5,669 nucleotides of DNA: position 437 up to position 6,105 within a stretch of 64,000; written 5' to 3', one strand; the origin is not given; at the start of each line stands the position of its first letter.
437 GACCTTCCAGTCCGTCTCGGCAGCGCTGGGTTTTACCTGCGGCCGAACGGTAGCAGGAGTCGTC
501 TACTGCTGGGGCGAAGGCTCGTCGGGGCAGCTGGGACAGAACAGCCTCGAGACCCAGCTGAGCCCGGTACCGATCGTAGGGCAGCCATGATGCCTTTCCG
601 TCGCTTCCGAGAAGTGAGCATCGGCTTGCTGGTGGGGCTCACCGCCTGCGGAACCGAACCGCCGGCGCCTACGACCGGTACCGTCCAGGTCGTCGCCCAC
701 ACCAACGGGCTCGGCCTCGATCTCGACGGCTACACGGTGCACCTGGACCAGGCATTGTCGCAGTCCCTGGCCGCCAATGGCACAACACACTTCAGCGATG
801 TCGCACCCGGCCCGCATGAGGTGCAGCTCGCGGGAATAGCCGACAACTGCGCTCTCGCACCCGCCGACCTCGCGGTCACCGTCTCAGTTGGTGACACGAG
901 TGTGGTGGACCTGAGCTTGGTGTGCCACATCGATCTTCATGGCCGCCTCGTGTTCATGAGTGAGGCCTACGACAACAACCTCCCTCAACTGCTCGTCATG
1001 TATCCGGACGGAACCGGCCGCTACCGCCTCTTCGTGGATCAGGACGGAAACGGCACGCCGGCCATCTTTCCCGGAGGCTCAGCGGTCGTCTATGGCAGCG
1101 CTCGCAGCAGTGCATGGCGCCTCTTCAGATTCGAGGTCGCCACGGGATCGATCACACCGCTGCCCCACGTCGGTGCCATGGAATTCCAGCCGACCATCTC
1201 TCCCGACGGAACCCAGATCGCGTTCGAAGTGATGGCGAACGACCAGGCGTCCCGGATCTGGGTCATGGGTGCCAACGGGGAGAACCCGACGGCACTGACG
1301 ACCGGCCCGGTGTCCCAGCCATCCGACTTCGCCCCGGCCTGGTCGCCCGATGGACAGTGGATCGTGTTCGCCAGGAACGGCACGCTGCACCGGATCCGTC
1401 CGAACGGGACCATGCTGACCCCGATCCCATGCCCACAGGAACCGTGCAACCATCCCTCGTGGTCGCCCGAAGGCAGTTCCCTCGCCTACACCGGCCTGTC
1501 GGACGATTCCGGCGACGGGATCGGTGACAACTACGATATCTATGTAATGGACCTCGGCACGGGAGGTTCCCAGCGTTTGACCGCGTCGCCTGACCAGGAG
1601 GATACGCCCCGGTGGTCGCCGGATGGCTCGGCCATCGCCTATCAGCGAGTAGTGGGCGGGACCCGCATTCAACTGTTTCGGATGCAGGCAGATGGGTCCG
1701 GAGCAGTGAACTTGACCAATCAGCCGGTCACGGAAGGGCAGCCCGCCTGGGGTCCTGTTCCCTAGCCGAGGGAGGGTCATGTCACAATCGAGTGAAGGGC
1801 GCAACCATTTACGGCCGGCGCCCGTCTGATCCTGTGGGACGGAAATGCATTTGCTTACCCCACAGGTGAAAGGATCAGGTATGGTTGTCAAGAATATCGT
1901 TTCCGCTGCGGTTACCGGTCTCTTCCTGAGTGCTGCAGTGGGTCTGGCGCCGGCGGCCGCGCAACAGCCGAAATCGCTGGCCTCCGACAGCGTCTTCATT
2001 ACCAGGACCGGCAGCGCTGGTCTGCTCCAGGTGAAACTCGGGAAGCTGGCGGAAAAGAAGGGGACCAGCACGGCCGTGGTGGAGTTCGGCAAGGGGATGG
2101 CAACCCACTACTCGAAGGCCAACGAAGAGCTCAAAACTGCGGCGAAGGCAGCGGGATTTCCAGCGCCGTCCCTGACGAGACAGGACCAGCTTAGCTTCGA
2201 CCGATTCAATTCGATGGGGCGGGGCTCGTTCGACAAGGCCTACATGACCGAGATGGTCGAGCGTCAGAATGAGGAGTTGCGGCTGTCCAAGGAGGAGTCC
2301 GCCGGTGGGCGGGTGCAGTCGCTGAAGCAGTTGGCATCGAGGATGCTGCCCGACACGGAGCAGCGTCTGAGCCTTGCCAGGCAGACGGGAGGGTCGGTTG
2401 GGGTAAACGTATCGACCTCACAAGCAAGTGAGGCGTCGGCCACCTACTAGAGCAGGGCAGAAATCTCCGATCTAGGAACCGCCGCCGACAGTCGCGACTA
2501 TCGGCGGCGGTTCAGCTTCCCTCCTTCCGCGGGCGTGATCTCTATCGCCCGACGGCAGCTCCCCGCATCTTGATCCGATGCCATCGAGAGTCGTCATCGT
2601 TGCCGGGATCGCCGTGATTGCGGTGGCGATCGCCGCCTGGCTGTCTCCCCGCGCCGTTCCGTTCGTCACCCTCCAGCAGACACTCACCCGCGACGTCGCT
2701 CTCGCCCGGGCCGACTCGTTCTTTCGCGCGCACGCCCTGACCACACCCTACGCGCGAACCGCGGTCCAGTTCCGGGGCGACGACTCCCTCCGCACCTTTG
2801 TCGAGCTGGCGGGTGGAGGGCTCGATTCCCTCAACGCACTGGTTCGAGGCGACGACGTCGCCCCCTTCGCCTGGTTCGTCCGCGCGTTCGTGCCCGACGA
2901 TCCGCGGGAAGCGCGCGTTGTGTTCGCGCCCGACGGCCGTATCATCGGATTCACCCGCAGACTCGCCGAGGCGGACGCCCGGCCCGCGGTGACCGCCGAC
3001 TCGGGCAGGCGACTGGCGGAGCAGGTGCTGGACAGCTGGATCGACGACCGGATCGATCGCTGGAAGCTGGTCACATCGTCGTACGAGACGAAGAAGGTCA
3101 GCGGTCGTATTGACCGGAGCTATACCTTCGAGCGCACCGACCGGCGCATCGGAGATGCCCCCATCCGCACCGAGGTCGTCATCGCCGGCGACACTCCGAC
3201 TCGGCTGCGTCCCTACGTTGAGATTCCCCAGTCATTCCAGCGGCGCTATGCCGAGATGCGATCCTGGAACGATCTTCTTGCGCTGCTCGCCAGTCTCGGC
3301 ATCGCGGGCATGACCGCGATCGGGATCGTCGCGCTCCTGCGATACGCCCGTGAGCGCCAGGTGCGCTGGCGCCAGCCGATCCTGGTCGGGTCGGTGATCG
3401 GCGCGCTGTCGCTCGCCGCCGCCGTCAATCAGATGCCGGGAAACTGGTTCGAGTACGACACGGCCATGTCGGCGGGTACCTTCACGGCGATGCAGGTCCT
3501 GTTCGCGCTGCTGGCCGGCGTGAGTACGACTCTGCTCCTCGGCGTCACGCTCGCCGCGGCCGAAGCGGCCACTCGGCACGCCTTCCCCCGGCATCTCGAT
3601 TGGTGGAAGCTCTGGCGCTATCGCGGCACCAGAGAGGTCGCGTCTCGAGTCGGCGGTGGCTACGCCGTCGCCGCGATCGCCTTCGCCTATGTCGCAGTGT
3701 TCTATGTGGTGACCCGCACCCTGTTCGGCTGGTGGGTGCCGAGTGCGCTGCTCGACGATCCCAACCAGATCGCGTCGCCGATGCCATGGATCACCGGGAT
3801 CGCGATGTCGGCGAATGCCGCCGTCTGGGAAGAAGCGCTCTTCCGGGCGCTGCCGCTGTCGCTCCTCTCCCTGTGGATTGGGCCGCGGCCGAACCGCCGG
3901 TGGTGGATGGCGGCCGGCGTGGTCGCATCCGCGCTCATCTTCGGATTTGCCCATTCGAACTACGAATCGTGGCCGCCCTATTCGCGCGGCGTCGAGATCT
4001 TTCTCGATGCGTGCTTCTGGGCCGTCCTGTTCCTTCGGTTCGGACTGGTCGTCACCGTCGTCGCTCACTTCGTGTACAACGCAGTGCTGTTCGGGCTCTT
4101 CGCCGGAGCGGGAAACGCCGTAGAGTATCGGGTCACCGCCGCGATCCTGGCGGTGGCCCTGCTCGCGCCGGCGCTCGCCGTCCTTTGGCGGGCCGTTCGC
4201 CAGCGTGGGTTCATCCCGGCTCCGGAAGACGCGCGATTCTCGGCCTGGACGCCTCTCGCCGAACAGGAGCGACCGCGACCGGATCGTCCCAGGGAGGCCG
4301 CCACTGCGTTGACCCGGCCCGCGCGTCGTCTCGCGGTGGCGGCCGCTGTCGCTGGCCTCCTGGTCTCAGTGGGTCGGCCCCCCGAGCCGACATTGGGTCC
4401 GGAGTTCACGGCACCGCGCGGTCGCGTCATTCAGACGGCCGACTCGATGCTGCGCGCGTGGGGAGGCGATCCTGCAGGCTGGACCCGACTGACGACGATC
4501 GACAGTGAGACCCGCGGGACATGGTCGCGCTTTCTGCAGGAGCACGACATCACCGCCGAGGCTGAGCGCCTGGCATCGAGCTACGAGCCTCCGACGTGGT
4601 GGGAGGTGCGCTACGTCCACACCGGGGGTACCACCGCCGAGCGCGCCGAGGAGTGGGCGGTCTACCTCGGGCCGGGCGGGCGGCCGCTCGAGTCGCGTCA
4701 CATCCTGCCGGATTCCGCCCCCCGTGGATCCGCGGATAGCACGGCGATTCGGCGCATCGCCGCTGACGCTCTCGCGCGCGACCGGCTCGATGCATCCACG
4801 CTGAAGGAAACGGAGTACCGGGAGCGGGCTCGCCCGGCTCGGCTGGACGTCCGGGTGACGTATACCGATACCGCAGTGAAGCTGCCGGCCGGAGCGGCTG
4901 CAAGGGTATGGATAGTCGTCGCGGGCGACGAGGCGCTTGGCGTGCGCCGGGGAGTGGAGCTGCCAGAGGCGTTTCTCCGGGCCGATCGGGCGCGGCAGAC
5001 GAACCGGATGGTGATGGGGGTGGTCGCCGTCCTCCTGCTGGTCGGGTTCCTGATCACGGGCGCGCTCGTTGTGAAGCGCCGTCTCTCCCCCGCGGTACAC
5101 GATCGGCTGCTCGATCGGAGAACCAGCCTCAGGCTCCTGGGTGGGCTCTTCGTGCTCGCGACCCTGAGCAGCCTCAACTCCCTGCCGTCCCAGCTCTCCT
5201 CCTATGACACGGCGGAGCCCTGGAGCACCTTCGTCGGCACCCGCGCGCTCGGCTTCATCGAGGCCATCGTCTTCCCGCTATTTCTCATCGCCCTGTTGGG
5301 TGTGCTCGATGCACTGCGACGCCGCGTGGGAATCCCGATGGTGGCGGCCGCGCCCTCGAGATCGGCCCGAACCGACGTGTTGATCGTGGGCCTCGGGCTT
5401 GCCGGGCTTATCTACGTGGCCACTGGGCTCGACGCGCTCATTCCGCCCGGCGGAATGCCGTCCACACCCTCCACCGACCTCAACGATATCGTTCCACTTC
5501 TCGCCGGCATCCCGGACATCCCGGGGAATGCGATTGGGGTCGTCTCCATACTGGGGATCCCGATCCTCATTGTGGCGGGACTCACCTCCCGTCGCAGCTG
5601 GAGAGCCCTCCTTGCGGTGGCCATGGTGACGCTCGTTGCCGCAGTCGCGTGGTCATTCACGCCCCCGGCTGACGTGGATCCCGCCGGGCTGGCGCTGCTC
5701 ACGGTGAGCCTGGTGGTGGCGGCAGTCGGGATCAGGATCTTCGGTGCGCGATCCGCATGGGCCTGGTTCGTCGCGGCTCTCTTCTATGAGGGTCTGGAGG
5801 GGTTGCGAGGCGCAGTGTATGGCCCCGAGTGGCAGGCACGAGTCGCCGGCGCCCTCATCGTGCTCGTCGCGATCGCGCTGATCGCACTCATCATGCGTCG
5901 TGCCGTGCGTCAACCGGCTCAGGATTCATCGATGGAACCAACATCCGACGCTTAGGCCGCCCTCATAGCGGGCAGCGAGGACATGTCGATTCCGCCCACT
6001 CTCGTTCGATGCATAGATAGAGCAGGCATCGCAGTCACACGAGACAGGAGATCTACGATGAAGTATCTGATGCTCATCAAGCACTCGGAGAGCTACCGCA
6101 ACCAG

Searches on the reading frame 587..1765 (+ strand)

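Call 70: search_protein_families(library=pfam, max_evalue=0.00001, proteins=[window:587-1765:+])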
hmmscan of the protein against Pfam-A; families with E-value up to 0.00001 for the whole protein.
window:587-1765:+ (392 aa): 2 families
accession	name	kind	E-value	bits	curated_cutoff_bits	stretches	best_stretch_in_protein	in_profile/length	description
PF07676.18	PD40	-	1.4e-21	76.3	20.9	1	243-266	6-30/38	WD40-like Beta Propeller Repeat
PF00930.27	DPPIV_N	-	6.5e-07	28.8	22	0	317-354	24-61/354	Dipeptidyl peptidase IV (DPP IV) N-terminal region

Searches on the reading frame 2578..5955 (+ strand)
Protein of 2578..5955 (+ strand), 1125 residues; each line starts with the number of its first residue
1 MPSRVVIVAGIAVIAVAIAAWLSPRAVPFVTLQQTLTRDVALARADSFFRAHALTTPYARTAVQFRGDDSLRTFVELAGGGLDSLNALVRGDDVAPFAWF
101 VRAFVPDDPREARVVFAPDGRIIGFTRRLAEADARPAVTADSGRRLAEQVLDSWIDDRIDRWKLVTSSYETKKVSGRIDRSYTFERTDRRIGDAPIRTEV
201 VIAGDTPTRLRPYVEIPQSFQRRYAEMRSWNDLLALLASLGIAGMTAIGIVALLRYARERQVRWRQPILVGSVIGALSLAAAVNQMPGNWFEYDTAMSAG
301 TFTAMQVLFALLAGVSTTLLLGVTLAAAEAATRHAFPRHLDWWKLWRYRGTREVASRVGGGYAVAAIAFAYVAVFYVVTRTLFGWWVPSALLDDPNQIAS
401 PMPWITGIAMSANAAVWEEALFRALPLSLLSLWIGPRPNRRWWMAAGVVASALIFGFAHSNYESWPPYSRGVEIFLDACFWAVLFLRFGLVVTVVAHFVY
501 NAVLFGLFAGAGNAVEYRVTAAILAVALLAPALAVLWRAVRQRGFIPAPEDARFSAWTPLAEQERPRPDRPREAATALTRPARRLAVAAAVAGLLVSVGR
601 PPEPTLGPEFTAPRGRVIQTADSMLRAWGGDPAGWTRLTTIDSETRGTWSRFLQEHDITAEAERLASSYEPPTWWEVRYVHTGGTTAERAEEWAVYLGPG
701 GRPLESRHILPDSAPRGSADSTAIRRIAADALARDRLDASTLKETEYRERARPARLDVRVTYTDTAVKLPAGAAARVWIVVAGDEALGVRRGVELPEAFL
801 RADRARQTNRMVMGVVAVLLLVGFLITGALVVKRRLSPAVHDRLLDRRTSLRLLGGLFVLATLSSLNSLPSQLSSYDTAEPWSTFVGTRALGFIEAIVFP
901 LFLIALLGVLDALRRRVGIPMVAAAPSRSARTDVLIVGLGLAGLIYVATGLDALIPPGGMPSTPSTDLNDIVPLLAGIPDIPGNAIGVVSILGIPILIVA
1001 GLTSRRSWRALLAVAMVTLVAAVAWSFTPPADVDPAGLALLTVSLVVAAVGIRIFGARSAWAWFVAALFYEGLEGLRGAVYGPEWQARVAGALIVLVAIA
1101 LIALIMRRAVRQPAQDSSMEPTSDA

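Call 70: search_protein_families(library=pfam, max_evalue=0.00001, proteins=[window:2578-5955:+])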
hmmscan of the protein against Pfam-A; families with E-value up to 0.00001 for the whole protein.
window:2578-5955:+ (1125 aa): 1 family
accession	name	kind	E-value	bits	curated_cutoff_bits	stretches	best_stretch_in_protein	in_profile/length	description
PF02517.21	Rce1-like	-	3.5e-10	40.5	22.4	1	402-503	3-93/93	Type II CAAX prenyl endopeptidase Rce1-like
